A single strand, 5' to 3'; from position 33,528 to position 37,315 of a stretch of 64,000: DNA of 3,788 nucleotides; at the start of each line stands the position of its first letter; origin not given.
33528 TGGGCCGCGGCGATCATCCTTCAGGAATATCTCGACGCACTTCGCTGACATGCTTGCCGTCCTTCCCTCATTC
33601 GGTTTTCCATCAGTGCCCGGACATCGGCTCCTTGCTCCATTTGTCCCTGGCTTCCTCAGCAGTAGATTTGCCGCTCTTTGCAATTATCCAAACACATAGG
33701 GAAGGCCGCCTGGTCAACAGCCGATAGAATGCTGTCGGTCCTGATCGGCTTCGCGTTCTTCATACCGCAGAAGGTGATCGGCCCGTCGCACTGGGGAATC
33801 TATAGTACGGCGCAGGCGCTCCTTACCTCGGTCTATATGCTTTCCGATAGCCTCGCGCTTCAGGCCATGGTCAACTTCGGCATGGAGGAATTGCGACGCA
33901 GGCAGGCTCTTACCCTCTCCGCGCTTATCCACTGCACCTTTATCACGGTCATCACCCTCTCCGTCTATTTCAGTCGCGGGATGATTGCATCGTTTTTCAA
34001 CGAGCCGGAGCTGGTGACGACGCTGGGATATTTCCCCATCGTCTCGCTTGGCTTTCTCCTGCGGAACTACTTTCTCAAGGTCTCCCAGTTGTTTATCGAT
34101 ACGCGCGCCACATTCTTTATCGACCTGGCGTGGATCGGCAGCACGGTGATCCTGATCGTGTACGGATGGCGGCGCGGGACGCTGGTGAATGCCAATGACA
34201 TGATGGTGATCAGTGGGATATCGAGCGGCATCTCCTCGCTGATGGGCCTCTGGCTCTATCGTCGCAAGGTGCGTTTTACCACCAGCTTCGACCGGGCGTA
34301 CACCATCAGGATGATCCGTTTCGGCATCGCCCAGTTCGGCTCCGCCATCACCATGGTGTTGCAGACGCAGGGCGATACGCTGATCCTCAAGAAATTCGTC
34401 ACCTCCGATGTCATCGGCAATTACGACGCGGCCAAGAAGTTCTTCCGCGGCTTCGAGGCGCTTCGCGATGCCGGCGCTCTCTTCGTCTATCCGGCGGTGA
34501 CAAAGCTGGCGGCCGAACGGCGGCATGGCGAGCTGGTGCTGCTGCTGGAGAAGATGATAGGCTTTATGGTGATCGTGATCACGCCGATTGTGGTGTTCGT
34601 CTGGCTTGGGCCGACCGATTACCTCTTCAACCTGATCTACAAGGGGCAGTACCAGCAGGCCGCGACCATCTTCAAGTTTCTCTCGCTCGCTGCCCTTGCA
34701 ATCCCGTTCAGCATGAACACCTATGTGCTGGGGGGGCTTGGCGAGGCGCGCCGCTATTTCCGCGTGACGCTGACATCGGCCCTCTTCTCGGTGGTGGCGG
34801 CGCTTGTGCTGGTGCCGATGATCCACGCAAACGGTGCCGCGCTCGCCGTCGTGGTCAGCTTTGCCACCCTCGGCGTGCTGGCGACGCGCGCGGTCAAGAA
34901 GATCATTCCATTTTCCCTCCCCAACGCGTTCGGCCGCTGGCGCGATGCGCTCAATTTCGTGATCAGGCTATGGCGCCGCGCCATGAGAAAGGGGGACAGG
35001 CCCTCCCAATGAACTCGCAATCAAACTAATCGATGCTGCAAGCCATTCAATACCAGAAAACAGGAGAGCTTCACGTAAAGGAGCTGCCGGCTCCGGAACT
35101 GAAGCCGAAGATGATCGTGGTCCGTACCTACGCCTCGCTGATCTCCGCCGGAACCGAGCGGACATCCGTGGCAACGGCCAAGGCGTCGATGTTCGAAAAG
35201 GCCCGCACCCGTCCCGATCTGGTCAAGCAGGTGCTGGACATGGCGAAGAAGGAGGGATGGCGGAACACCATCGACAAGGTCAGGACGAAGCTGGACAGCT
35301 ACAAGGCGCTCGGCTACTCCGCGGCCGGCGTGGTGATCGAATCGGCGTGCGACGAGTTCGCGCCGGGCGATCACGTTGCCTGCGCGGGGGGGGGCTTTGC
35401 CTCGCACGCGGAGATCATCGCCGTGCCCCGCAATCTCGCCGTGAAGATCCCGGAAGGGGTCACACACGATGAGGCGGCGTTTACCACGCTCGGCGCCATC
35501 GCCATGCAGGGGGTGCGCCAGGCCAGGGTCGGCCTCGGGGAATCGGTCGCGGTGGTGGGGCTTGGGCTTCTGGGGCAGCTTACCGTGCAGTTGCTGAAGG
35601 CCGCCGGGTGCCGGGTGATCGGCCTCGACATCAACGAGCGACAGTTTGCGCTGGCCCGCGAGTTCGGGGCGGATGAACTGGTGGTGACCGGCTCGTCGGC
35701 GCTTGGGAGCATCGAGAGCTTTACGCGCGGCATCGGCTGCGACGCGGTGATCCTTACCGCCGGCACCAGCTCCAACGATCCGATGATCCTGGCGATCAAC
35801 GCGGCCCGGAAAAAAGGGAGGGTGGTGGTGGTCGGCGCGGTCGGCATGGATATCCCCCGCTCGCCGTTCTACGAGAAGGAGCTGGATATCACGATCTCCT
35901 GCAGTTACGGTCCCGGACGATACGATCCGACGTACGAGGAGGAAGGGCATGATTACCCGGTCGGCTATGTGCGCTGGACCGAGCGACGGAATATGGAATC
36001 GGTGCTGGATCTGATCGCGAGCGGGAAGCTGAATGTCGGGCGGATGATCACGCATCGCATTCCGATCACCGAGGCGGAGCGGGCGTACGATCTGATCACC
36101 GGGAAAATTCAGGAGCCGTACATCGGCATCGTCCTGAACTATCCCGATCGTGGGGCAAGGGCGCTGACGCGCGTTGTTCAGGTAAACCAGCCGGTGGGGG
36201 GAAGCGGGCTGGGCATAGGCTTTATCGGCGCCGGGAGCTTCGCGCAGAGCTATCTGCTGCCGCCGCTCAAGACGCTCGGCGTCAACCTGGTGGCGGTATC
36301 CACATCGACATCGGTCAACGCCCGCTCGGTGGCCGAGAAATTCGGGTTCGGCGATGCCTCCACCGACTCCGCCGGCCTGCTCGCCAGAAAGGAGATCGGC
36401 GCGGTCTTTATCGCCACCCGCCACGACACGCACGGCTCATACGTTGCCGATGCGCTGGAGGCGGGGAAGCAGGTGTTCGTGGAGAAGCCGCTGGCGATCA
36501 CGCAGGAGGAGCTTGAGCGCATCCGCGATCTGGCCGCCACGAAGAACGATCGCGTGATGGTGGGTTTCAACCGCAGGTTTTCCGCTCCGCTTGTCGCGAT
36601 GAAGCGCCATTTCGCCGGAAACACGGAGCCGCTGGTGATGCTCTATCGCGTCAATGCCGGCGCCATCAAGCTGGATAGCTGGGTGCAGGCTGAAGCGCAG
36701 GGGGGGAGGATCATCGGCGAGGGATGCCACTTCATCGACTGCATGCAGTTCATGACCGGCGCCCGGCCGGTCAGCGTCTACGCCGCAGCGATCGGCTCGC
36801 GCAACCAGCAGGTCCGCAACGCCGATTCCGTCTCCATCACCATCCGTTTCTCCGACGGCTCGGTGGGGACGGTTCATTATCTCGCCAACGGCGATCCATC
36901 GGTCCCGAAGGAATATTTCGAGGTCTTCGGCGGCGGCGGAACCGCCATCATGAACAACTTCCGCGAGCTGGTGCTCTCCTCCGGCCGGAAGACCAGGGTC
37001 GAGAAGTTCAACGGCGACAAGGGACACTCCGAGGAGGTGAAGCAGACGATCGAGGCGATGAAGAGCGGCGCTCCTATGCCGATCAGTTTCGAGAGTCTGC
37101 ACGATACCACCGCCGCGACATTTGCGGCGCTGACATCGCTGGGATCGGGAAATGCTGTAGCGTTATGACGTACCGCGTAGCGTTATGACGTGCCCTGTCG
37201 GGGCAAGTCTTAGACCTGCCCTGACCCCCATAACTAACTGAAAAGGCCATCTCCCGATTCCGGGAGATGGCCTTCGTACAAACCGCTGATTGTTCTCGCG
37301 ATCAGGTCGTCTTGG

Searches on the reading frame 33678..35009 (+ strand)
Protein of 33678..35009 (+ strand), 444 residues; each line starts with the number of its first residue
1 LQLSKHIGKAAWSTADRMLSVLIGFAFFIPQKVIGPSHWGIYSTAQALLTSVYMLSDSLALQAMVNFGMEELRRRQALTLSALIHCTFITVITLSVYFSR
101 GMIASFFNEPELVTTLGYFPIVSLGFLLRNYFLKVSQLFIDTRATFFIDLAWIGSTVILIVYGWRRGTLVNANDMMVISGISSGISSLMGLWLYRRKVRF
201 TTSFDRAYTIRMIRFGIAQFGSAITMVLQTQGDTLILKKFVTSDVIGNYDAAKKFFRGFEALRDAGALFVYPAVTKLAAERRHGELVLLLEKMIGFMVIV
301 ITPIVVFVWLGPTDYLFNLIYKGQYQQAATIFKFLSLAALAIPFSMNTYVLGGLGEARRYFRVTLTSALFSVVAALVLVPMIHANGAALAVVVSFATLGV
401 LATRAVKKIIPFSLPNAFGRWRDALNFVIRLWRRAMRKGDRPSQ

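Call 75: search_protein_families(library=pfam, proteins=[window:33678-35009:+], max_evalue=0.00001)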
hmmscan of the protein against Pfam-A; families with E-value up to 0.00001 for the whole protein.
window:33678-35009:+ (444 aa): 2 families
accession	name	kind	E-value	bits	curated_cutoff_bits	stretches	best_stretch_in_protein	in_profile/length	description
PF01943.22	Polysacc_synt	-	2.3e-12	47.4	28.2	1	11-255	6-250/274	Polysaccharide biosynthesis protein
PF13440.11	Polysacc_synt_3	-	1.8e-11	44.3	23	1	34-327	6-290/293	Polysaccharide biosynthesis protein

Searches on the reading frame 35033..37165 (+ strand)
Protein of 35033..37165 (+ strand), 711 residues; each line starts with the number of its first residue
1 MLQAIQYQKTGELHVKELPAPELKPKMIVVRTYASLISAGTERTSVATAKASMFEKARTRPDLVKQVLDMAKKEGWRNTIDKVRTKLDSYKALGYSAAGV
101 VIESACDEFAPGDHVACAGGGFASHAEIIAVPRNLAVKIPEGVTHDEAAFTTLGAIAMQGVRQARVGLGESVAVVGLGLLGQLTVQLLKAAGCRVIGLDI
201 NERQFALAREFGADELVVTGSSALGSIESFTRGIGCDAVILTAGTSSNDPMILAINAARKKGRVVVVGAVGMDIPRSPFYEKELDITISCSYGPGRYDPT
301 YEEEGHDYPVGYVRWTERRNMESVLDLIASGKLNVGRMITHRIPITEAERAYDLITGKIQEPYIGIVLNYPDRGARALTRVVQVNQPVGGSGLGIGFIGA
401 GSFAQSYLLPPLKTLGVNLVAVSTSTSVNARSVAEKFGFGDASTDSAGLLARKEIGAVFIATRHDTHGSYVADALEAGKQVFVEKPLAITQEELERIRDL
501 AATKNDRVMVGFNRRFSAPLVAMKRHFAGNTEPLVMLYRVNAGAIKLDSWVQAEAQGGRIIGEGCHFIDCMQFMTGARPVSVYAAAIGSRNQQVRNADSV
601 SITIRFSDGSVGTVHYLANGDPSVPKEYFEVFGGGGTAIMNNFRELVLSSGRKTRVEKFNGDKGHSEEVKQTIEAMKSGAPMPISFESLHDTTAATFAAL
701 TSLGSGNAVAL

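Call 75: search_protein_families(library=pfam, proteins=[window:35033-37165:+], max_evalue=0.00001)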
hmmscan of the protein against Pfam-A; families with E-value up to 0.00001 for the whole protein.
window:35033-37165:+ (711 aa): 4 families
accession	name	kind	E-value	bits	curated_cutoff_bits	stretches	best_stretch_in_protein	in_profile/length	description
PF01408.29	GFO_IDH_MocA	-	8.1e-25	88.3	24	1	394-512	2-120/120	Oxidoreductase family, NAD-binding Rossmann fold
PF00107.32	ADH_zinc_N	-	5.8e-20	72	31.8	1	180-297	2-120/129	Zinc-binding dehydrogenase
PF22725.1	GFO_IDH_MocA_C3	-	5.7e-11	42.9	27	1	548-638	33-123/124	GFO/IDH/MocA C-terminal domain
PF02894.22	GFO_IDH_MocA_C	-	1.5e-08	35.2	22.9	1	547-671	29-163/218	Oxidoreductase family, C-terminal alpha/beta domain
